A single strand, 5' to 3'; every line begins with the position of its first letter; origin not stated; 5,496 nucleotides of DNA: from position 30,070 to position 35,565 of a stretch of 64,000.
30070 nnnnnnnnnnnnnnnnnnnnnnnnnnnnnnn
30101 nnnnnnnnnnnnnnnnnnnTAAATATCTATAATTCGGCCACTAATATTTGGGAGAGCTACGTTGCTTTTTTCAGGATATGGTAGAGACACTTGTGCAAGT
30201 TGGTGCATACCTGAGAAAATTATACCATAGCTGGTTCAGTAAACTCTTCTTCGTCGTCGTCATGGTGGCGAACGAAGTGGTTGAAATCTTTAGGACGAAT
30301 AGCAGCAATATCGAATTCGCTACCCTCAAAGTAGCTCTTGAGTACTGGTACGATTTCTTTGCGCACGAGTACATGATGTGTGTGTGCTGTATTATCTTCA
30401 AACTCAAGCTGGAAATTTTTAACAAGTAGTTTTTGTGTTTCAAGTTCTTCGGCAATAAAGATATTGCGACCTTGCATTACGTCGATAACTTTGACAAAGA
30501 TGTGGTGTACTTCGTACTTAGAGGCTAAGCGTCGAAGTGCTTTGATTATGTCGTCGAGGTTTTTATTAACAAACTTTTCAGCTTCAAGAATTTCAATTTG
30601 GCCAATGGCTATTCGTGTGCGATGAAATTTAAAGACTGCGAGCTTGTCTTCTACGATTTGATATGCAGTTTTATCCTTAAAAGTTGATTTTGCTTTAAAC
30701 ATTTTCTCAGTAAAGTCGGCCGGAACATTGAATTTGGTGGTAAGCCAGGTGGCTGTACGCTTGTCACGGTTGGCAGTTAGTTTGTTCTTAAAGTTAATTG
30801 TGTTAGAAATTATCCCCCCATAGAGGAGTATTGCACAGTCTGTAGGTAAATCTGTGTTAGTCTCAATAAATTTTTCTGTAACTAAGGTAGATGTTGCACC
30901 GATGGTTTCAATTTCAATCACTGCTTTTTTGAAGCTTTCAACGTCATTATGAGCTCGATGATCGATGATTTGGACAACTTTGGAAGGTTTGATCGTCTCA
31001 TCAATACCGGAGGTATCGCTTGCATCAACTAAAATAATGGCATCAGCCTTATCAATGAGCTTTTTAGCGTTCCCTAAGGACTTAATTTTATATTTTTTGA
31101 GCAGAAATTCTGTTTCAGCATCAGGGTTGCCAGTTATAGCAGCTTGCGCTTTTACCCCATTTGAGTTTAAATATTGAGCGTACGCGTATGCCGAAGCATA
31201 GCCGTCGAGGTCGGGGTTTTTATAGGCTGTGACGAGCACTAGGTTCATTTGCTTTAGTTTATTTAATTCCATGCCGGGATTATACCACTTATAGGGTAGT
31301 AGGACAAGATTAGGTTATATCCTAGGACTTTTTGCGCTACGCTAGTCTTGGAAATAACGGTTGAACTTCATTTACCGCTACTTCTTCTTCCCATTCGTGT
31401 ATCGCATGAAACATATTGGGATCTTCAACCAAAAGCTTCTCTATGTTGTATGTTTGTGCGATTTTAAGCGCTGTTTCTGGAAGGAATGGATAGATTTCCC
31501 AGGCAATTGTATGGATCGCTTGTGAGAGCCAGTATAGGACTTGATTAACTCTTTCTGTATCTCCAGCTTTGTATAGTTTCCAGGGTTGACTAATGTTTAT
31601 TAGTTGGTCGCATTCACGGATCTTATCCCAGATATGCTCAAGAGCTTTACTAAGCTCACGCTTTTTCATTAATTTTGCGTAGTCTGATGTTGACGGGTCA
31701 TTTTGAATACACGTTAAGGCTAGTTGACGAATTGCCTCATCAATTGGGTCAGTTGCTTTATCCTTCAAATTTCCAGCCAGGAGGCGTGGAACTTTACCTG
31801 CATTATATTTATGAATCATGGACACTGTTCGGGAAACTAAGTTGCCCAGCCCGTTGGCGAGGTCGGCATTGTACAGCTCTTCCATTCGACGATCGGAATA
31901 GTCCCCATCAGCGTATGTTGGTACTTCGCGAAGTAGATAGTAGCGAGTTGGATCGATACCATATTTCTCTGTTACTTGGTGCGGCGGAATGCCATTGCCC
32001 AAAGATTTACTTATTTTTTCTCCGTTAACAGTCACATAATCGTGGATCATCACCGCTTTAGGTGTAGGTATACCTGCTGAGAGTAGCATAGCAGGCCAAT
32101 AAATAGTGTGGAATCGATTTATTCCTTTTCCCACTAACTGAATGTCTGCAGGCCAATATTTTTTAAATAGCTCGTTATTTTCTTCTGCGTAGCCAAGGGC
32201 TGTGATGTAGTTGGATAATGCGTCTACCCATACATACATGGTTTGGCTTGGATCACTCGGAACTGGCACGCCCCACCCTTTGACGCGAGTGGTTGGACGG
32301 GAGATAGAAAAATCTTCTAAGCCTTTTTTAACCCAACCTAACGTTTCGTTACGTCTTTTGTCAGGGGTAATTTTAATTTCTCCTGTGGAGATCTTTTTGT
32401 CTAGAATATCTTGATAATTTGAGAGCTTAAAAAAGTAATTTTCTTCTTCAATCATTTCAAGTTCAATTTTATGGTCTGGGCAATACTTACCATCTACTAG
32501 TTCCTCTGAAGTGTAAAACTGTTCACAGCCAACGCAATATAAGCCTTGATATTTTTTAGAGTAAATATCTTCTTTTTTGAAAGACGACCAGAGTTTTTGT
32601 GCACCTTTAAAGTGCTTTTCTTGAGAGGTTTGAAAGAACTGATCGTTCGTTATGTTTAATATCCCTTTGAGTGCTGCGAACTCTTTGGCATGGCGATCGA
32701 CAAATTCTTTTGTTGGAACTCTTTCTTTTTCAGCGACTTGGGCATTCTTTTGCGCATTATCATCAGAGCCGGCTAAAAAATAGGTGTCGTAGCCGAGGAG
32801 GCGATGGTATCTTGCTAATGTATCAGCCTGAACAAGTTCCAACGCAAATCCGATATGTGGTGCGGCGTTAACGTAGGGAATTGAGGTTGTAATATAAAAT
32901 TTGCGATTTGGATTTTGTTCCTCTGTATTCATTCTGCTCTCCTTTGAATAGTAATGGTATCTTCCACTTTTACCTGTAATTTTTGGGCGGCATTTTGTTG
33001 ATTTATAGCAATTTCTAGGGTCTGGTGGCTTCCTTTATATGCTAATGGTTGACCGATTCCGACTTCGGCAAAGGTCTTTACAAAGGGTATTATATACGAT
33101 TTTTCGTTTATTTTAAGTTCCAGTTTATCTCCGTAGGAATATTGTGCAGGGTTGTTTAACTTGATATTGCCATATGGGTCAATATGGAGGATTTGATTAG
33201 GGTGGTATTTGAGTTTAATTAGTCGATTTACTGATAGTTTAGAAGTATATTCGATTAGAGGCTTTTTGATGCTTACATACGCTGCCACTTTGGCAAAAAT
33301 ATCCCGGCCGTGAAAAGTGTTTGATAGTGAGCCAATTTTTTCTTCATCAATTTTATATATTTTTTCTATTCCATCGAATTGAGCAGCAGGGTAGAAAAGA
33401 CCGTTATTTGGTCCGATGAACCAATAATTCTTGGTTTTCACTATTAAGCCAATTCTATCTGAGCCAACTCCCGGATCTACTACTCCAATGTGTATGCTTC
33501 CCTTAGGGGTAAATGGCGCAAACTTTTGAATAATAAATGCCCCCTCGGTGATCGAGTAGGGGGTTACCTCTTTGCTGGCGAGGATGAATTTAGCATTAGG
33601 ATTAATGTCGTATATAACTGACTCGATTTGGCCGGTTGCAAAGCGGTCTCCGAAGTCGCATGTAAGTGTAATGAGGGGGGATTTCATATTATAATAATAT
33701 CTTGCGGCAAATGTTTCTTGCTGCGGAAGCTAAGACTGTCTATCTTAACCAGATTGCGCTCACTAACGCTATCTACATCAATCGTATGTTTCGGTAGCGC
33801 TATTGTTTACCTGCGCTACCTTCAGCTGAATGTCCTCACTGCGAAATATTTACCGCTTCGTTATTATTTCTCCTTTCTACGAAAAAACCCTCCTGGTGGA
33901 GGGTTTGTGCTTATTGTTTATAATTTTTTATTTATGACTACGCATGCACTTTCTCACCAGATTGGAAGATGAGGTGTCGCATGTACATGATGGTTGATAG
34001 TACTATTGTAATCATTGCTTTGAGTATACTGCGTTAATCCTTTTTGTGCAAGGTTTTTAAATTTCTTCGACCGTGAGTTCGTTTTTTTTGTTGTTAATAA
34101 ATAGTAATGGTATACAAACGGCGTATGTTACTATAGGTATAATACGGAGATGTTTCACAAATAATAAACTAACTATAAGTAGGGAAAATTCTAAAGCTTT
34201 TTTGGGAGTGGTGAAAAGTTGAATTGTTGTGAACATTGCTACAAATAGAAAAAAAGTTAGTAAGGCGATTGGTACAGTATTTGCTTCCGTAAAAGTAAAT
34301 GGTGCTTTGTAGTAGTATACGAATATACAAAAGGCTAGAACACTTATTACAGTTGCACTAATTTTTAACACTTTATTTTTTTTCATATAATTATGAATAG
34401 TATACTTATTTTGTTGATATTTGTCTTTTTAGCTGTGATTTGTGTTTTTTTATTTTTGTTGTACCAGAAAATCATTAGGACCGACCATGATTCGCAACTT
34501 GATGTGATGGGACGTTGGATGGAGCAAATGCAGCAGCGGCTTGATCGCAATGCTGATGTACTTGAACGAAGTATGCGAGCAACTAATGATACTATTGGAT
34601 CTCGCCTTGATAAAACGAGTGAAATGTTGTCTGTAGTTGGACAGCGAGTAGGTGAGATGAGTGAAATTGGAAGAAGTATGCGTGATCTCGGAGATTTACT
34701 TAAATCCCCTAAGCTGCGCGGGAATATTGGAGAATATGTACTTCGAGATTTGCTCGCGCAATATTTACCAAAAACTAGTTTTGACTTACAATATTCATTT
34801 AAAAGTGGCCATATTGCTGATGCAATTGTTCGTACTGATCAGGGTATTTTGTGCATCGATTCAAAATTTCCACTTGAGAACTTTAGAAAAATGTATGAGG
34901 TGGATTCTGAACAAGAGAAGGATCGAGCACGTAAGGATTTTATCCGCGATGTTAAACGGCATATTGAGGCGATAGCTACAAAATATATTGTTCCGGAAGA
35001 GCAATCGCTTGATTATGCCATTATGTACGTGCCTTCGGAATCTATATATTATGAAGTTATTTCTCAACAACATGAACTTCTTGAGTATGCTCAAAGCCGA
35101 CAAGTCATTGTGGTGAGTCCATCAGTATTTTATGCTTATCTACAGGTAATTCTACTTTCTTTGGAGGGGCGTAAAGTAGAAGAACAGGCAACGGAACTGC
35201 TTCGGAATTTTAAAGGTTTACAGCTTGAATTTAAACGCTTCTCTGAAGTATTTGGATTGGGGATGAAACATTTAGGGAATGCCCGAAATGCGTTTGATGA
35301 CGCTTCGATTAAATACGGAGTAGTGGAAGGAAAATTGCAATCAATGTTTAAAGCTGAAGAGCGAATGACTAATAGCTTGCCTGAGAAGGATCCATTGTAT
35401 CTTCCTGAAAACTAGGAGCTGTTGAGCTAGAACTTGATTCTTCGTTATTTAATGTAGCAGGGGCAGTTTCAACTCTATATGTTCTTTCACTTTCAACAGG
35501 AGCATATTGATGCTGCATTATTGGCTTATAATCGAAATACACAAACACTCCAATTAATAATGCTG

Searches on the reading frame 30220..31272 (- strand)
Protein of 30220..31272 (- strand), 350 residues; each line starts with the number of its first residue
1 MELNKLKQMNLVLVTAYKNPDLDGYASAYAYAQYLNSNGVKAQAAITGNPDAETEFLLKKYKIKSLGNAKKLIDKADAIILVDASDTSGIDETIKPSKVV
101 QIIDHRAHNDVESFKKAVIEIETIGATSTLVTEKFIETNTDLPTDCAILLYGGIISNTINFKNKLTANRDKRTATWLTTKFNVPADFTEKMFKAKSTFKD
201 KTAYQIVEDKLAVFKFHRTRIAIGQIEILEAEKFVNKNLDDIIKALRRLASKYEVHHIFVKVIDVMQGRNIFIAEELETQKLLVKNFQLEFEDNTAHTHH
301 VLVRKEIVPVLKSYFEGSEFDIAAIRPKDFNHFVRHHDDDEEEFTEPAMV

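Call 39: search_protein_families(library=pfam, proteins=[window:30220-31272:-], max_evalue=0.001)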
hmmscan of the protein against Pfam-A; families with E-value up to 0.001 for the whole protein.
window:30220-31272:- (350 aa): 2 families
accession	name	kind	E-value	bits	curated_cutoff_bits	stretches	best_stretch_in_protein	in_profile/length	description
PF01368.27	DHH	-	4.4e-12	46.8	28.1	1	12-154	2-125/125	DHH family, N-terminal domain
PF02833.19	DHHA2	-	2.7e-11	44.4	27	1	190-313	2-125/126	DHHA2 domain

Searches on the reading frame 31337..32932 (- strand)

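Call 67: search_protein_families(library=pfam, proteins=[window:31337-32932:-], max_evalue=0.0001)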
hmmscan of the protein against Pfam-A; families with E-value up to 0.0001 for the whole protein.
window:31337-32932:- (531 aa): 3 families
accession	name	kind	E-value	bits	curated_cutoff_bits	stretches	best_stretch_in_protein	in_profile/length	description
PF09334.17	tRNA-synt_1g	-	2.1e-94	316.9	20.1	2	159-369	177-390/391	tRNA synthetases class I (M)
PF00133.28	tRNA-synt_1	-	1.8e-24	86.7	22.7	2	230-336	297-404/414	tRNA synthetases class I (I, L, M and V)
PF01406.26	tRNA-synt_1e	-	3.8e-11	43.3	27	1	19-99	17-97/301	tRNA synthetases class I (C) catalytic domain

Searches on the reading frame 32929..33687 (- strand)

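Call 67: search_protein_families(library=pfam, proteins=[window:32929-33687:-], max_evalue=0.0001)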
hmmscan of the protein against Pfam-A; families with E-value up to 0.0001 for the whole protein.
window:32929-33687:- (252 aa): 2 families
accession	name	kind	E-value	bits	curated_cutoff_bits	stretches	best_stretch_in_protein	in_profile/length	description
PF01887.21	SAM_HAT_N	-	3.9e-42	143.9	26.3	1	6-144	1-141/145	SAM hydroxide adenosyltransferase N-terminal domain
PF20257.3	SAM_HAT_C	-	1.3e-21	77.1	25.5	1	165-246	2-84/84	SAM hydroxide adenosyltransferase C-terminal domain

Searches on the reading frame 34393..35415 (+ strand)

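Call 67: search_protein_families(library=pfam, proteins=[window:34393-35415:+], max_evalue=0.0001)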
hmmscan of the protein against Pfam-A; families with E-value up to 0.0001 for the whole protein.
window:34393-35415:+ (340 aa): 1 family
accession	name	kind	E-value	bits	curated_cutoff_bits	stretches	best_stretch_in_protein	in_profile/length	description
PF02646.22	RmuC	-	1.2e-53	182.6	26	1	49-317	2-280/291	RmuC family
